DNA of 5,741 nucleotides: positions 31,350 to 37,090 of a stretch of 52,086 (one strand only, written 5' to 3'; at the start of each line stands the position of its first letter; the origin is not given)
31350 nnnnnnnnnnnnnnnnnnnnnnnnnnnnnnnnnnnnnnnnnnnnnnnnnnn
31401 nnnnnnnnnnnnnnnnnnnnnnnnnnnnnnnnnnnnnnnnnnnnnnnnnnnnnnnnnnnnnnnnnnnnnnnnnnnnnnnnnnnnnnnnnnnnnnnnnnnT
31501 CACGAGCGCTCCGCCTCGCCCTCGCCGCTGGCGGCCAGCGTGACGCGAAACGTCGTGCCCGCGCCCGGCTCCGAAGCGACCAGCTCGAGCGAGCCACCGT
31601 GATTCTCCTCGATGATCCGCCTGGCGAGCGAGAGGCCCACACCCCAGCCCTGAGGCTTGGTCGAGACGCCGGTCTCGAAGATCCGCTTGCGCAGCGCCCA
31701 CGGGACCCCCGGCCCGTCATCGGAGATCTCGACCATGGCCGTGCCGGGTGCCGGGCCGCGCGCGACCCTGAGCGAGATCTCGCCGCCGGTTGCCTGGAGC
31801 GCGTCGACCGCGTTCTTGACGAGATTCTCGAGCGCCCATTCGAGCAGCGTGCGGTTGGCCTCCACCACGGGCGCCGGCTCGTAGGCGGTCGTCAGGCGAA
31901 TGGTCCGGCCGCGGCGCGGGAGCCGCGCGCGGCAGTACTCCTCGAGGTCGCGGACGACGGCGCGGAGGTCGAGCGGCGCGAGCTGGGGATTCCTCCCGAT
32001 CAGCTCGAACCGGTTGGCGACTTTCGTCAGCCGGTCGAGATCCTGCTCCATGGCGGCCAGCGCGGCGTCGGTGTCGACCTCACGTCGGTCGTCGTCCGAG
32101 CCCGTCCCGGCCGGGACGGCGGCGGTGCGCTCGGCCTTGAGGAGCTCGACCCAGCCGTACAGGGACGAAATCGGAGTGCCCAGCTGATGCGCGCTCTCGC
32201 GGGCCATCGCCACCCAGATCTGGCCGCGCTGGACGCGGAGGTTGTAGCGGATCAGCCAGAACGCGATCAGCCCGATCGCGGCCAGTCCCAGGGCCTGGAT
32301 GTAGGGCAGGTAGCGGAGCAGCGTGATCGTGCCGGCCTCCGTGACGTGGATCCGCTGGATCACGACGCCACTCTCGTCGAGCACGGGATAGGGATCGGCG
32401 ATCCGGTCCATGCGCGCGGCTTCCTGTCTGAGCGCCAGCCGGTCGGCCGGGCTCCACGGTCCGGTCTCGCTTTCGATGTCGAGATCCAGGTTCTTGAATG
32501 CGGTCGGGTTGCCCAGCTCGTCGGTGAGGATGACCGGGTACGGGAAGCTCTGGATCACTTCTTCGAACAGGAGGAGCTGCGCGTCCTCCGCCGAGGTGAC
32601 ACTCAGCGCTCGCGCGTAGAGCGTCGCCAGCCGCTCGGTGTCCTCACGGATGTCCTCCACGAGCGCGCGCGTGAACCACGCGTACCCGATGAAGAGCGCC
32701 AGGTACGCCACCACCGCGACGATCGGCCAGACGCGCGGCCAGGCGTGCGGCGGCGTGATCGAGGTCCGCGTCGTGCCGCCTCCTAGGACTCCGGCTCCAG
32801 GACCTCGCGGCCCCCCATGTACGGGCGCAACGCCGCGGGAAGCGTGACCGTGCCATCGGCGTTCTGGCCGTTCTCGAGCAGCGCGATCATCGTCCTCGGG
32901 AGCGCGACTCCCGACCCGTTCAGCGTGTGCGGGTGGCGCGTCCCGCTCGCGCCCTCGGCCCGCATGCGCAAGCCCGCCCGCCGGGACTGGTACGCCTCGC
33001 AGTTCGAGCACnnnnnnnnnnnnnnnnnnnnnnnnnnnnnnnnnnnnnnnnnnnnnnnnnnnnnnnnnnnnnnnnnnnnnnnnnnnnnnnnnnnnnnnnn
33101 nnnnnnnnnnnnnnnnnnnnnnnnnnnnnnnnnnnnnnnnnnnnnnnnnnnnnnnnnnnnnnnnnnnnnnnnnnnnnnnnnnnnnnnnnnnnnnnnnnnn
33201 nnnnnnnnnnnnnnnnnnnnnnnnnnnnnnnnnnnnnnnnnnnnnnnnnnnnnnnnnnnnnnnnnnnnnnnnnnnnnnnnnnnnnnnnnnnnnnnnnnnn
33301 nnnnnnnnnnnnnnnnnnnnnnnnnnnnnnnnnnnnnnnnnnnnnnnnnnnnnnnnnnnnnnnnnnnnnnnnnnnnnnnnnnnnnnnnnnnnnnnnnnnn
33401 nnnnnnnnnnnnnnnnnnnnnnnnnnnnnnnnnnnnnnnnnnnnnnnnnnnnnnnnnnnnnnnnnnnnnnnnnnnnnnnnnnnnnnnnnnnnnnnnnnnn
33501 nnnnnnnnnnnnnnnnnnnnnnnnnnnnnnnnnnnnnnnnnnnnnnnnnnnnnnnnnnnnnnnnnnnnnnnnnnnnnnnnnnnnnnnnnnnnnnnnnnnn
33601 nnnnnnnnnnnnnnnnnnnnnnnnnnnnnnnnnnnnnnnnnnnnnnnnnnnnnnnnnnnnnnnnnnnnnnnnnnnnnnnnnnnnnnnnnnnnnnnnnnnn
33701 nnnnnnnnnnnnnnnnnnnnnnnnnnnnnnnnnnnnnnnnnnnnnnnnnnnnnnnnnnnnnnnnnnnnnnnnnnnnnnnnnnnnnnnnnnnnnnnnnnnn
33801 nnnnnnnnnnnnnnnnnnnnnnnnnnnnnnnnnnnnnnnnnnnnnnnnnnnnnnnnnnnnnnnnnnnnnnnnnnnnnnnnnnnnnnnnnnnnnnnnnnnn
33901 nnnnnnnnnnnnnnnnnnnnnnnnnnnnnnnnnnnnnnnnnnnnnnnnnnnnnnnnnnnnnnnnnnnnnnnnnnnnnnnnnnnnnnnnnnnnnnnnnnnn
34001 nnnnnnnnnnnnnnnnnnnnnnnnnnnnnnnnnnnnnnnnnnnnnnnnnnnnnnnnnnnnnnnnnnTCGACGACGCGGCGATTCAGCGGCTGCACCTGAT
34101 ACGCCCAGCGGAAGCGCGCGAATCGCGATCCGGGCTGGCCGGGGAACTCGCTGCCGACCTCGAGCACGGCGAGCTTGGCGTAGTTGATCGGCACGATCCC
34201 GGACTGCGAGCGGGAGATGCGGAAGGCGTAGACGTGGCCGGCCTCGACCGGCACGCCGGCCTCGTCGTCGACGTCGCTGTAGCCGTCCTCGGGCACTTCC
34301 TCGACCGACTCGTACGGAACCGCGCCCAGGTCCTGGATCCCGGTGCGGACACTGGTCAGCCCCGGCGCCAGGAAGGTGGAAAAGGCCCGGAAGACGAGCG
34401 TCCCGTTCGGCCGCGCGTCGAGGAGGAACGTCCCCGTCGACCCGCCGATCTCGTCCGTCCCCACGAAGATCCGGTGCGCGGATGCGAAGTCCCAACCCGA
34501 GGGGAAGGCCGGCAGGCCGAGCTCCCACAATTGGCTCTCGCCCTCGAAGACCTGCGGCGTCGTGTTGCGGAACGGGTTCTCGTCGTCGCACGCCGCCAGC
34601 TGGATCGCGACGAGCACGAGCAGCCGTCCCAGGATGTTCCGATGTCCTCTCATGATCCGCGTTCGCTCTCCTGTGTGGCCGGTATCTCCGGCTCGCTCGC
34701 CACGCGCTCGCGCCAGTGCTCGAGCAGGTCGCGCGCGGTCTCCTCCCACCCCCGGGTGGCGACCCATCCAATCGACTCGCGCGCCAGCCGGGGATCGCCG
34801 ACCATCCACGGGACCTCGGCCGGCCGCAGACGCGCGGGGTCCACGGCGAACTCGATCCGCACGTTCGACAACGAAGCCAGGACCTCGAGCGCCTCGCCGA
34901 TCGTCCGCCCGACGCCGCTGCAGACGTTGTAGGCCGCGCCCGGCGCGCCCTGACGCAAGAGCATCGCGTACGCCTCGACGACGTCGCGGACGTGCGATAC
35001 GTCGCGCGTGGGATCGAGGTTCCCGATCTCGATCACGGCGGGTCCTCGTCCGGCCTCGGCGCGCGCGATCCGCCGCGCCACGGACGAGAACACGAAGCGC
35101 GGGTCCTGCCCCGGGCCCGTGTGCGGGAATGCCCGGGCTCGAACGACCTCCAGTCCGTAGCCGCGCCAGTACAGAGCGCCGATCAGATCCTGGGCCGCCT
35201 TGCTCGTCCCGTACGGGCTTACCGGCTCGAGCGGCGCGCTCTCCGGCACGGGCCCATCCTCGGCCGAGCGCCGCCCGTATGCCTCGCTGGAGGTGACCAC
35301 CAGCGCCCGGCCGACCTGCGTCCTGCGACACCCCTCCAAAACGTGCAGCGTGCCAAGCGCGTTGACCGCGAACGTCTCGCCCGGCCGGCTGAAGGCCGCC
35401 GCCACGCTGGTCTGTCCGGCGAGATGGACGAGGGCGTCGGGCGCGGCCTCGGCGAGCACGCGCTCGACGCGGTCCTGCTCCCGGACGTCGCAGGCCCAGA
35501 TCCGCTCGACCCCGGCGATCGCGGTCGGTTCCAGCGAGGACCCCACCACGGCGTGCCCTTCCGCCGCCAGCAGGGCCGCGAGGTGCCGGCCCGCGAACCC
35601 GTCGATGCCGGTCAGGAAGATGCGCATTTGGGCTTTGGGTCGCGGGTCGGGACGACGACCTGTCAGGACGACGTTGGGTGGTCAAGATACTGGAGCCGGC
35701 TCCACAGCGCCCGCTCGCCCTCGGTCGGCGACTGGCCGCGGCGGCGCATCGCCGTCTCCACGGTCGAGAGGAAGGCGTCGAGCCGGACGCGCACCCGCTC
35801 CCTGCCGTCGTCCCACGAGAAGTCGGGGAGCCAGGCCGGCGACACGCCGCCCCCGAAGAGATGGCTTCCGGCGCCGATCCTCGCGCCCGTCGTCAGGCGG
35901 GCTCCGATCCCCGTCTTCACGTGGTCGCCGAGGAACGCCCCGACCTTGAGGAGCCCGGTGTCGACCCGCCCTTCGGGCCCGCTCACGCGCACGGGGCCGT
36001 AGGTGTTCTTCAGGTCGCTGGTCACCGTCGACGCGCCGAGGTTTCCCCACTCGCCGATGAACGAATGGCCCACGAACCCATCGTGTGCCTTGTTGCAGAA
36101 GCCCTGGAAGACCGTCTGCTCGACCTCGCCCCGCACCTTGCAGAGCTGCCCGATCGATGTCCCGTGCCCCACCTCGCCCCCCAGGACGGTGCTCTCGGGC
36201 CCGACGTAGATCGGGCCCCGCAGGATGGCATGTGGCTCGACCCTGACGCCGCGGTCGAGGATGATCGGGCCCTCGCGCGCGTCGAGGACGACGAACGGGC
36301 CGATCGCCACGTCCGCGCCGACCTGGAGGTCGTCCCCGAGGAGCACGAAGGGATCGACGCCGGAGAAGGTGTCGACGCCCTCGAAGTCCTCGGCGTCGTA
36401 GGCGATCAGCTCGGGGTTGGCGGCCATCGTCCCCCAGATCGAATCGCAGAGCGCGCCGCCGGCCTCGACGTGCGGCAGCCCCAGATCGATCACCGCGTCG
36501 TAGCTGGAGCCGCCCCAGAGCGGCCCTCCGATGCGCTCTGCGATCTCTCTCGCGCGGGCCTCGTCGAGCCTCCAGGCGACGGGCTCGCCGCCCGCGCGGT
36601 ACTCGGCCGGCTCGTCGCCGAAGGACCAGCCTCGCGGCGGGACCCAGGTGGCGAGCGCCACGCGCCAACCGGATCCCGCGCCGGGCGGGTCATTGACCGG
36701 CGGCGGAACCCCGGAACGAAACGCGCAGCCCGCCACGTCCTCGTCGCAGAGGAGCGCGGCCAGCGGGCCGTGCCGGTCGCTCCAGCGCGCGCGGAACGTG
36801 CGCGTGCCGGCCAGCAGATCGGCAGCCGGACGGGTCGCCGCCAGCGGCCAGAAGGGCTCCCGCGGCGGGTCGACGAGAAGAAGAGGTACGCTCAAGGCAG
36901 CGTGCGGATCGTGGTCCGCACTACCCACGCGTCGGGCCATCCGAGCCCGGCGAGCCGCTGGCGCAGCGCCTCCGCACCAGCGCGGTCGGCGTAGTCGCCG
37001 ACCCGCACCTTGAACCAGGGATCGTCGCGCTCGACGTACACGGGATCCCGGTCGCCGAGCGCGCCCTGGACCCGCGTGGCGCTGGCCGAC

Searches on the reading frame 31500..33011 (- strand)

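Call 79: search_protein_families(library=pfam, proteins=[window:31500-33011:-], max_evalue=0.000001)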
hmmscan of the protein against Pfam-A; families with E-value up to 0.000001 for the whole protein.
window:31500-33011:- (503 aa): 1 family
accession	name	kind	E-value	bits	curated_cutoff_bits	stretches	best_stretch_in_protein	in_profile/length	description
PF02518.31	HATPase_c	-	2e-20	73.7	26.4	1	387-493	3-108/111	Histidine kinase-, DNA gyrase B-, and HSP90-like ATPase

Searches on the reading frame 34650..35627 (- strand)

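Call 80: search_protein_families(library=pfam, proteins=[window:34650-35627:-], max_evalue=0.000001)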
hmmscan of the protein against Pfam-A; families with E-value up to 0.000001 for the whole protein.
window:34650-35627:- (325 aa): 4 families
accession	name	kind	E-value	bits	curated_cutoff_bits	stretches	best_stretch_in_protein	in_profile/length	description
PF16363.11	GDP_Man_Dehyd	-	3.5e-59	201.4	27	1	5-300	2-331/332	GDP-mannose 4,6 dehydratase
PF01370.27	Epimerase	-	1.8e-50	172.1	20.9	1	3-236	1-240/240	NAD dependent epimerase/dehydratase family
PF04321.23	RmlD_sub_bind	-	1.9e-14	53.8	27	1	1-145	1-131/287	RmlD substrate binding domain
PF01073.25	3Beta_HSD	-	3.9e-08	33.1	22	1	6-119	3-122/280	3-beta hydroxysteroid dehydrogenase/isomerase family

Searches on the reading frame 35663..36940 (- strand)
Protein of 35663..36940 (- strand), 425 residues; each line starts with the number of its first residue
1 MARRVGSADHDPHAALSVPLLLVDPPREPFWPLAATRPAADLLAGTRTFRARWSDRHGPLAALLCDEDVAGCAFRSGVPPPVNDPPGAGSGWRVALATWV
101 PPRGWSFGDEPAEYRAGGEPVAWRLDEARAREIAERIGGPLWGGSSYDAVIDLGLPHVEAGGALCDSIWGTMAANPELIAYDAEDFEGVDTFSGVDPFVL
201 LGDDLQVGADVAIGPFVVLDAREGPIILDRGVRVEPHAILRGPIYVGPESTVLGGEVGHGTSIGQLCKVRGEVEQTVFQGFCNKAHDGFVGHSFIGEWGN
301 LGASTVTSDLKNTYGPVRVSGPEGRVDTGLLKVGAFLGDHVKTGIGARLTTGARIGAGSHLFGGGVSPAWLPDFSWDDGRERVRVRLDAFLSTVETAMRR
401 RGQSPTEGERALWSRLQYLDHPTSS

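Call 80: search_protein_families(library=pfam, proteins=[window:35663-36940:-], max_evalue=0.000001)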
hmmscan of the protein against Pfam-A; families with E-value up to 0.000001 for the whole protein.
window:35663-36940:- (425 aa): 1 family
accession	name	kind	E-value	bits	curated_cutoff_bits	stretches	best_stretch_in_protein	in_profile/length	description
PF00132.30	Hexapep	-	2.1e-09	37.1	27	0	195-219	10-34/36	Bacterial transferase hexapeptide (six repeats)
